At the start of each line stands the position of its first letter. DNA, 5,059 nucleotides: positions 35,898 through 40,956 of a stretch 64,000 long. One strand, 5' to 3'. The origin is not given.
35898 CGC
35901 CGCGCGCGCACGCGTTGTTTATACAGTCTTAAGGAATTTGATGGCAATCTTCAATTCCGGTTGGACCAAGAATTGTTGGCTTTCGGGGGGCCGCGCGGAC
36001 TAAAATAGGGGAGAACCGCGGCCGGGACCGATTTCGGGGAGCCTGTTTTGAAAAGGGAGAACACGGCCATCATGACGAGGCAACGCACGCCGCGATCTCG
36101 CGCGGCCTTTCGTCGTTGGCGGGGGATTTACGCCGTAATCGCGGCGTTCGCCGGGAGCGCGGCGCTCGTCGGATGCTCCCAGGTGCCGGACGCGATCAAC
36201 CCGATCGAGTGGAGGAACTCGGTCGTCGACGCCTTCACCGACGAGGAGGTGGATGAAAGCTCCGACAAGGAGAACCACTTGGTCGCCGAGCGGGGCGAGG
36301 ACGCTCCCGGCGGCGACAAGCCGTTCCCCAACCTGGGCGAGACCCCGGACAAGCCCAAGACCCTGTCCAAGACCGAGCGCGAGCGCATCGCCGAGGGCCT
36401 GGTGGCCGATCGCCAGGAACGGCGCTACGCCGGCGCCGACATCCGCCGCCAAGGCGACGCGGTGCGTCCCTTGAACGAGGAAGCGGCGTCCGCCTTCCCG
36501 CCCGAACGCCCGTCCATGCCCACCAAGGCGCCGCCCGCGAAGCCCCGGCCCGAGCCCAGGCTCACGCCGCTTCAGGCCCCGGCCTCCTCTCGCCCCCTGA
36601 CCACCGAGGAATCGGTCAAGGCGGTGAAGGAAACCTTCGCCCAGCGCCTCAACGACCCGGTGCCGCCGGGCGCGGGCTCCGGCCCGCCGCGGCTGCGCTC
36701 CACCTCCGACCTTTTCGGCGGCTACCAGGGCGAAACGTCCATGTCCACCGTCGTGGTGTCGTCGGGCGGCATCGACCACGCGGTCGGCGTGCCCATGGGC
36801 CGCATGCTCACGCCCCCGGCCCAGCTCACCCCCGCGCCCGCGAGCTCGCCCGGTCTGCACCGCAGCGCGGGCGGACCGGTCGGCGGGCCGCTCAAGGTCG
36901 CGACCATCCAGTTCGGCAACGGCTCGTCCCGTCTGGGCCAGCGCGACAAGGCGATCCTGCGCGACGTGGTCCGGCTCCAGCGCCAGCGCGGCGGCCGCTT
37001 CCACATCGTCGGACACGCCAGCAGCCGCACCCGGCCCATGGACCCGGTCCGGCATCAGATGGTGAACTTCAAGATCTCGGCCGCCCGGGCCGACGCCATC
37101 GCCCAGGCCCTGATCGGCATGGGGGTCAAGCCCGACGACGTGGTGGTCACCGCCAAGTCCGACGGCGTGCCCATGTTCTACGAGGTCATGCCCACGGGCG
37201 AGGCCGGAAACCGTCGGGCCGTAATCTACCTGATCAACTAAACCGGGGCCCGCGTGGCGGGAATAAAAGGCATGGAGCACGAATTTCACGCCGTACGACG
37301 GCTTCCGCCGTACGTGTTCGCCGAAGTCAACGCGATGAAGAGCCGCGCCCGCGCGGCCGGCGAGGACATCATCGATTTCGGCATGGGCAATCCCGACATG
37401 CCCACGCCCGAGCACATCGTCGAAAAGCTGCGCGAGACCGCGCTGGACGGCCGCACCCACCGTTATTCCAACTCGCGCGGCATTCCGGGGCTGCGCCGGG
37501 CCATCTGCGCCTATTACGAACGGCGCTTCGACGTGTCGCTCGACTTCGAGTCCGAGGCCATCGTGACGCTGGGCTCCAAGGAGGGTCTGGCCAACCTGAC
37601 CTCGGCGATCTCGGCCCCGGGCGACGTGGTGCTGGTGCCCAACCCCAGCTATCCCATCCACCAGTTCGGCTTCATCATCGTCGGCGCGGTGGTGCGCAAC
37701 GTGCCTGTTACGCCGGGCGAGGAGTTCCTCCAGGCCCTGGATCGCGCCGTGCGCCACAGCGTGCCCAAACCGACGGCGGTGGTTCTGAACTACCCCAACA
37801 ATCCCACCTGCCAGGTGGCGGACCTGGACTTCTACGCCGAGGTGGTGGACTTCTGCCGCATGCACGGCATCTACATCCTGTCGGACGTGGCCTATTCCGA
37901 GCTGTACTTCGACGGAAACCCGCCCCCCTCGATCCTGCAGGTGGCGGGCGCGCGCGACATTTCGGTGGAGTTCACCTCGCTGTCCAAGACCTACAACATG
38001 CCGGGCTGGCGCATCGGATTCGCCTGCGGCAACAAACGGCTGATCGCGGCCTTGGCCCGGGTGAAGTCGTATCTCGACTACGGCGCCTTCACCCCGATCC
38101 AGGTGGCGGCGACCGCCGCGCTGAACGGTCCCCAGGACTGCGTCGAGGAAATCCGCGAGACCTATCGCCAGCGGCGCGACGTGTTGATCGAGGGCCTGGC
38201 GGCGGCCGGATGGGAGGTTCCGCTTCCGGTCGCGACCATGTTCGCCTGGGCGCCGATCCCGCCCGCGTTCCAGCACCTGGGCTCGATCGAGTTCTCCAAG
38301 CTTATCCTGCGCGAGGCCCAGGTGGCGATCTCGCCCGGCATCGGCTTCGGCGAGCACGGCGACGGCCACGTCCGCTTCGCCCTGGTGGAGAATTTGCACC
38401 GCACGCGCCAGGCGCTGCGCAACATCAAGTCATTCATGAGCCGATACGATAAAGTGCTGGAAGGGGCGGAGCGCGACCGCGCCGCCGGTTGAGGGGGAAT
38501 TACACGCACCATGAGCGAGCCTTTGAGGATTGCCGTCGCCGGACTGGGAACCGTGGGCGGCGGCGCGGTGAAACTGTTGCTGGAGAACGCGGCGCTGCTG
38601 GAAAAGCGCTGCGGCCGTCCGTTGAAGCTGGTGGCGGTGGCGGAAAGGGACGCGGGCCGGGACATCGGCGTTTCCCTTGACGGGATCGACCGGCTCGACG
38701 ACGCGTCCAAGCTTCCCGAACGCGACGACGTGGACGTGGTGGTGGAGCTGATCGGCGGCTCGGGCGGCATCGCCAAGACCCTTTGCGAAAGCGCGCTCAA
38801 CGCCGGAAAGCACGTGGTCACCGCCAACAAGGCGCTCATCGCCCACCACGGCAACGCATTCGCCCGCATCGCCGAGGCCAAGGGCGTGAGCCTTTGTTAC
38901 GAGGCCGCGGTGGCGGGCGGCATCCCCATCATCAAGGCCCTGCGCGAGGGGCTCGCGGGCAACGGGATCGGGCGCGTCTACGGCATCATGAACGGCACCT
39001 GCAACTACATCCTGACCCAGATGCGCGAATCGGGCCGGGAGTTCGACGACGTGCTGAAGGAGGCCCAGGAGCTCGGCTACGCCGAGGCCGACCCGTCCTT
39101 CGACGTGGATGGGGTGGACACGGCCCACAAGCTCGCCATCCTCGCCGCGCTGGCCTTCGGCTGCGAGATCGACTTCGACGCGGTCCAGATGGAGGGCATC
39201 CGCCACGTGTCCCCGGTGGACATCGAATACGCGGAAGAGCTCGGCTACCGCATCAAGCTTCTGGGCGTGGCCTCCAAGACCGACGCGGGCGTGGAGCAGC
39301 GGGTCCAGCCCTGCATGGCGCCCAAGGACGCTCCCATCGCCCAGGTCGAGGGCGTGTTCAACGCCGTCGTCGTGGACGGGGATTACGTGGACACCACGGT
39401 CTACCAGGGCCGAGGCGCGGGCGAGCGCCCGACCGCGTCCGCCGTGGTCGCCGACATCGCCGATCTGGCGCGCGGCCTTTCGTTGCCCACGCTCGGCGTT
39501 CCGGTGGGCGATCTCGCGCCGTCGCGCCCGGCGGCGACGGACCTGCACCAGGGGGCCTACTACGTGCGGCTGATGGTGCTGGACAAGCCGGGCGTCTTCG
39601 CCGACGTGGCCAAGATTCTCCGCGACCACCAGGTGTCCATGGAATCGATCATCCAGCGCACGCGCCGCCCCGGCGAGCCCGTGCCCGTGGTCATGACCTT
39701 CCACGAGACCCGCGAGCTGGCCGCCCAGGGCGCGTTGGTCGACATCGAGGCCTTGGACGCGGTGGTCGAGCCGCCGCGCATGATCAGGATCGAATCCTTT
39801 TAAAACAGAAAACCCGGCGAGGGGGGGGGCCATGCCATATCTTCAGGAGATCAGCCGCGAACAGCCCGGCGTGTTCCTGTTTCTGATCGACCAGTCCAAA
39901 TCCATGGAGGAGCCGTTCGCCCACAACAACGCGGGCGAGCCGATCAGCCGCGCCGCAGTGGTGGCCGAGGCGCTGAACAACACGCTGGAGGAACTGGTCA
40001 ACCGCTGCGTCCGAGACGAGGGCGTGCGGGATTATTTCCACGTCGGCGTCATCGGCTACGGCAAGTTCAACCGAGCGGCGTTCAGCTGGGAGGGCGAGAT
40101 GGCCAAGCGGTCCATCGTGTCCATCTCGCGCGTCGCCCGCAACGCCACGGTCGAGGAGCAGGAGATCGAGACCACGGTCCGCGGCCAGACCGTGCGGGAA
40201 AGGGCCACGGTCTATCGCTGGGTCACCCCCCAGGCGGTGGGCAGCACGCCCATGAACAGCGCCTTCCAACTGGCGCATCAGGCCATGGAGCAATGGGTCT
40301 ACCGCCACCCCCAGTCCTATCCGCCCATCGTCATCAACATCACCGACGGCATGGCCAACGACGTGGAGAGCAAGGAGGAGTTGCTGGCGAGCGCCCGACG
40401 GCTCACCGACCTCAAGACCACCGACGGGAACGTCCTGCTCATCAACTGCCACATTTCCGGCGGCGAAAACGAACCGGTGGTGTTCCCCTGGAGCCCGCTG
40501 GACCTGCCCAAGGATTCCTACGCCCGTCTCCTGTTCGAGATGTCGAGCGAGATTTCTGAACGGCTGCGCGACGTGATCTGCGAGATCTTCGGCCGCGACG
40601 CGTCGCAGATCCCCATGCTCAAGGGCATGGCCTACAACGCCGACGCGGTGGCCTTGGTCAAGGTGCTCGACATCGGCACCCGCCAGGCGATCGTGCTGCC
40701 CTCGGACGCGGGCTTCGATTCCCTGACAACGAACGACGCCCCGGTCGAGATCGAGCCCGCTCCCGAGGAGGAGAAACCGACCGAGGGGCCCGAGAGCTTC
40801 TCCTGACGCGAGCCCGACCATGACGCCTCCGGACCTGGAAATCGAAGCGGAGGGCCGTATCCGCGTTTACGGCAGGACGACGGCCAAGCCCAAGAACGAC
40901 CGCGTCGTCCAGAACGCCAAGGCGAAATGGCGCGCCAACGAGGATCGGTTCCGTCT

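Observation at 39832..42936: vWA / PP2C / atypical kinase triad (TerY-P type) appended to the aminotransferase-hom operon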

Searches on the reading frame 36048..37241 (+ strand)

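Call 3: search_protein_families(library=pfam, proteins=[window:36048-37241:+], max_evalue=0.01)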
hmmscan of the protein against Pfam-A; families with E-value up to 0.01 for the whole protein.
window:36048-37241:+ (397 aa): 1 family
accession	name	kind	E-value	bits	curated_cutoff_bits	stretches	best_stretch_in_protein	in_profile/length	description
PF00691.25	OmpA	-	3.2e-10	40.6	27.2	1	289-388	2-97/98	OmpA family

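Call 86: search_protein_families(library=padloc, proteins=[window:36048-37241:+], max_evalue=0.001)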
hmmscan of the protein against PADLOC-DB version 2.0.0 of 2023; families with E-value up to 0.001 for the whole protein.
window:36048-37241:+ (397 aa): 0 families

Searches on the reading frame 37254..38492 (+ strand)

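Call 3: search_protein_families(library=pfam, proteins=[window:37254-38492:+], max_evalue=0.01)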
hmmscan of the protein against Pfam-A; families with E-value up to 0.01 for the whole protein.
window:37254-38492:+ (412 aa): 1 family
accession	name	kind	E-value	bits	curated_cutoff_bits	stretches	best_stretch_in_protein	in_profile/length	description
PF00155.27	Aminotran_1_2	-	5e-60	204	19.7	1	38-377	2-346/361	Aminotransferase class I and II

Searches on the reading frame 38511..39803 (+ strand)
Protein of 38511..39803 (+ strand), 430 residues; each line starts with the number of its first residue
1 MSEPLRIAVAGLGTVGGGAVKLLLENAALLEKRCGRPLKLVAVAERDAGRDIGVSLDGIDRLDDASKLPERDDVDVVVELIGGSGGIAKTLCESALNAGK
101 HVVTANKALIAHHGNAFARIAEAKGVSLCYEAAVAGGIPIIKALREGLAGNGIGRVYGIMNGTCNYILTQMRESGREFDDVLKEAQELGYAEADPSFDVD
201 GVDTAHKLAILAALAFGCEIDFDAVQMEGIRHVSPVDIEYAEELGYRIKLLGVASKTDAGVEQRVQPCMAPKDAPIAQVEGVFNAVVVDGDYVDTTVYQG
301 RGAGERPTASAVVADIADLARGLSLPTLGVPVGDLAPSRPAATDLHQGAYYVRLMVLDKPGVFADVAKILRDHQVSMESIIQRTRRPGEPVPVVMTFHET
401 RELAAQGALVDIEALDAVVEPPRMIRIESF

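Call 3: search_protein_families(library=pfam, proteins=[window:38511-39803:+], max_evalue=0.01)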
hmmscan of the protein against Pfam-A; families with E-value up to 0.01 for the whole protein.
window:38511-39803:+ (430 aa): 3 families
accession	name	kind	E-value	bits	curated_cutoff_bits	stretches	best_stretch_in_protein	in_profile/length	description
PF00742.24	Homoserine_dh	-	6e-68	228.5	22.9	1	139-316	1-172/173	Homoserine dehydrogenase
PF03447.22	NAD_binding_3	-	9.7e-16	59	24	1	11-131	1-116/116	Homoserine dehydrogenase, NAD binding domain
PF01842.31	ACT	-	1.4e-09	37.9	27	1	350-408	1-57/66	ACT domain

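Call 54: find_related_loci(query=window:38511-39803:+, collection=metagenome_contigs, flank=8000)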
Query window:38511-39803:+ (430 aa) in metagenome_contigs; peptide patterns used: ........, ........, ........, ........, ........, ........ (x = any residue, [..] = any of these).
600 stretches matched a pattern (row limit reached: there are more); 501 encode a relative of the query (tblastn E <= 1e-3); the best 80 are kept; 80 distinct loci.
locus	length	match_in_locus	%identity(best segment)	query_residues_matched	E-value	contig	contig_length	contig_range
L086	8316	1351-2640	63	1-430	0e+0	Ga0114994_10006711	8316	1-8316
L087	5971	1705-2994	64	1-430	0e+0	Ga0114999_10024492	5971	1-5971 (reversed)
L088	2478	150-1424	58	4-428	1e-156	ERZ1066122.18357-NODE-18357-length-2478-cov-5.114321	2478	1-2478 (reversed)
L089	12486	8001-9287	55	1-429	5e-145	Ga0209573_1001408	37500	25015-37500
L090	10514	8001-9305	52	1-430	1e-140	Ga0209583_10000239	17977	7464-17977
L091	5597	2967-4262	54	1-428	9e-142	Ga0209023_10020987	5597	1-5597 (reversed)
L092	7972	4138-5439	52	1-430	2e-140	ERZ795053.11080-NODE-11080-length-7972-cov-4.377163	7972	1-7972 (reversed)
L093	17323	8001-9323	51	1-430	1e-139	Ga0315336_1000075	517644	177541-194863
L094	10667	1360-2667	53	1-428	5e-140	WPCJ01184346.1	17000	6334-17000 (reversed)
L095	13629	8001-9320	53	1-428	3e-139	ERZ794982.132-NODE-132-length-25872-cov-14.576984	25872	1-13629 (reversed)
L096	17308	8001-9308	53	1-428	3e-139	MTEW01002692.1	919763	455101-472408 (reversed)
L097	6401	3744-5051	53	1-428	1e-139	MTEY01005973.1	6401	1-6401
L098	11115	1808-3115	53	1-428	3e-139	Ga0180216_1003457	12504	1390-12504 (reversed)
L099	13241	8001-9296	50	1-428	1e-138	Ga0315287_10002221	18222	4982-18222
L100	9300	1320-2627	53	1-428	3e-138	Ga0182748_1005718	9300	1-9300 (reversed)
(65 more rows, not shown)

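Call 60: search_protein_families(library=pfam, proteins=[L086:2701-3678:+, L086:3647-5461:+, L093:9374-10357:+, L093:10434-12272:+], max_evalue=0.00001)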
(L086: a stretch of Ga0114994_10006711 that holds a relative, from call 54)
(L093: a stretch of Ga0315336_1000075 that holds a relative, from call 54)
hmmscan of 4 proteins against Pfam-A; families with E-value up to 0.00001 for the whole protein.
L086:2701-3678:+ (325 aa): 1 family
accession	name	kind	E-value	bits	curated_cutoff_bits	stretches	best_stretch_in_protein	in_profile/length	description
PF03320.18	FBPase_glpX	-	4.1e-115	384.4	27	1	9-316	1-307/307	Bacterial fructose-1,6-bisphosphatase, glpX-encoded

L086:3647-5461:+ (604 aa): 3 families
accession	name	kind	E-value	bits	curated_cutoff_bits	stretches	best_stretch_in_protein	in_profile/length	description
PF17768.7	RecJ_OB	-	3.1e-22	79.1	27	1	490-599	1-107/107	RecJ OB domain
PF01368.27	DHH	-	2.3e-20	73.6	28.1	1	108-264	2-125/125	DHH family, N-terminal domain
PF02272.25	DHHA1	-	9.5e-17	61.8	25.9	1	383-475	7-100/102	DHHA1 domain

L093:9374-10357:+ (327 aa): 1 family
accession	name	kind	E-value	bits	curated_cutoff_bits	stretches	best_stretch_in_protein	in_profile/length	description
PF03320.18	FBPase_glpX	-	1.2e-133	445.2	27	1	13-320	2-307/307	Bacterial fructose-1,6-bisphosphatase, glpX-encoded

L093:10434-12272:+ (612 aa): 3 families
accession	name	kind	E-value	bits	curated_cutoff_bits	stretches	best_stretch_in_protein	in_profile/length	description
PF01368.27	DHH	-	4.2e-21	75.9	28.1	1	105-232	1-103/125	DHH family, N-terminal domain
PF17768.7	RecJ_OB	-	1.6e-20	73.6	27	1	494-603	1-107/107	RecJ OB domain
PF02272.25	DHHA1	-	1.9e-14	54.4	25.9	1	389-480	8-101/102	DHHA1 domain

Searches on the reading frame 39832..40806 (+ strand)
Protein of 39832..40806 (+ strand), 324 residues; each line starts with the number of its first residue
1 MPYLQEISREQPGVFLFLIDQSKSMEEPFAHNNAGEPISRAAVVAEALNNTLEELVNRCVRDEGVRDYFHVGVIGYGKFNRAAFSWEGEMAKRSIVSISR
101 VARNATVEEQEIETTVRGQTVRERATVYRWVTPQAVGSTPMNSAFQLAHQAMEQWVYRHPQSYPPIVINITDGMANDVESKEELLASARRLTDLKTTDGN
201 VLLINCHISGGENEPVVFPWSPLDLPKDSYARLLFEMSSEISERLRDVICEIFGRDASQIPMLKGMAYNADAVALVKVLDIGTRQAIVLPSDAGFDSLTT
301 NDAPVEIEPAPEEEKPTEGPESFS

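Call 3: search_protein_families(library=pfam, proteins=[window:39832-40806:+], max_evalue=0.01)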
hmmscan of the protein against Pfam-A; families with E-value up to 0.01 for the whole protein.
window:39832-40806:+ (324 aa): 1 family
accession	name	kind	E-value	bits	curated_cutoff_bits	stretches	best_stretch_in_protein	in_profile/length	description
PF13519.12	VWA_2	-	0.00094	20.2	27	0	16-173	2-106/107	von Willebrand factor type A domain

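Call 4: search_protein_families(library=padloc, proteins=[window:39832-40806:+], max_evalue=0.01)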
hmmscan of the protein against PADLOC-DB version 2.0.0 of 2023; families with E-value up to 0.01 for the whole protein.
window:39832-40806:+ (324 aa): 1 family
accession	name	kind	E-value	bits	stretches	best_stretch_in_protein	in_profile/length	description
PDLC02224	TerY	-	9.2e-64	213.6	1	1-286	1-274/277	-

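Call 5: search_protein_families(library=ncbifam, proteins=[window:39832-40806:+], max_evalue=0.01)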
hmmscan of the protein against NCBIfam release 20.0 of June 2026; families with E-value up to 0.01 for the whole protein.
window:39832-40806:+ (324 aa): 1 family
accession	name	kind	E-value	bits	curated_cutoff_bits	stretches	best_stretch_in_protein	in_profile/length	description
TIGR02442.1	Cob-chelat-sub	hypoth_equivalog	0.0011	17.5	779.45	1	136-207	545-616/641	putative cobaltochelatase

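Call 67: search_solved_structures(query=window:39832-40806:+, max_evalue=0.01)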
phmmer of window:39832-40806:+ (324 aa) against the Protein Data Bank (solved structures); distinct sequences matched with E-value up to 0.01: 0.

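Call 93: search_dna_similar(query=window:39832-40806:+, collection=plasmids, mode=protein, max_rows=15)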
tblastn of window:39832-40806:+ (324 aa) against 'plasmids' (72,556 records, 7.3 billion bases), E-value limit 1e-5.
Records with a match: 2; places in all: 2; records where one place covers at least 80% of the query: 2.
Best place of each record, by identity: <60% 2.
By first word of the organism name: Acaryochloris 1; Calothrix 1.
By predicted mobility (MOB-suite, as given by PLSDB): conjugative 1; mobilizable 1.
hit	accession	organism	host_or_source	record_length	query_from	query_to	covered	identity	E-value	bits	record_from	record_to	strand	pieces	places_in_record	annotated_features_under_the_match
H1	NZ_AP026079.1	Acaryochloris marina MBIC10699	cell culture,Ascidian, Diplosoma similis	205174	1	284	88%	35.1%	3e-41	159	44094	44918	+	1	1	vWA domain-containing protein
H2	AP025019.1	Calothrix sp. PCC 7716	-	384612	1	286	88%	34.4%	2e-39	154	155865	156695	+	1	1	hypothetical protein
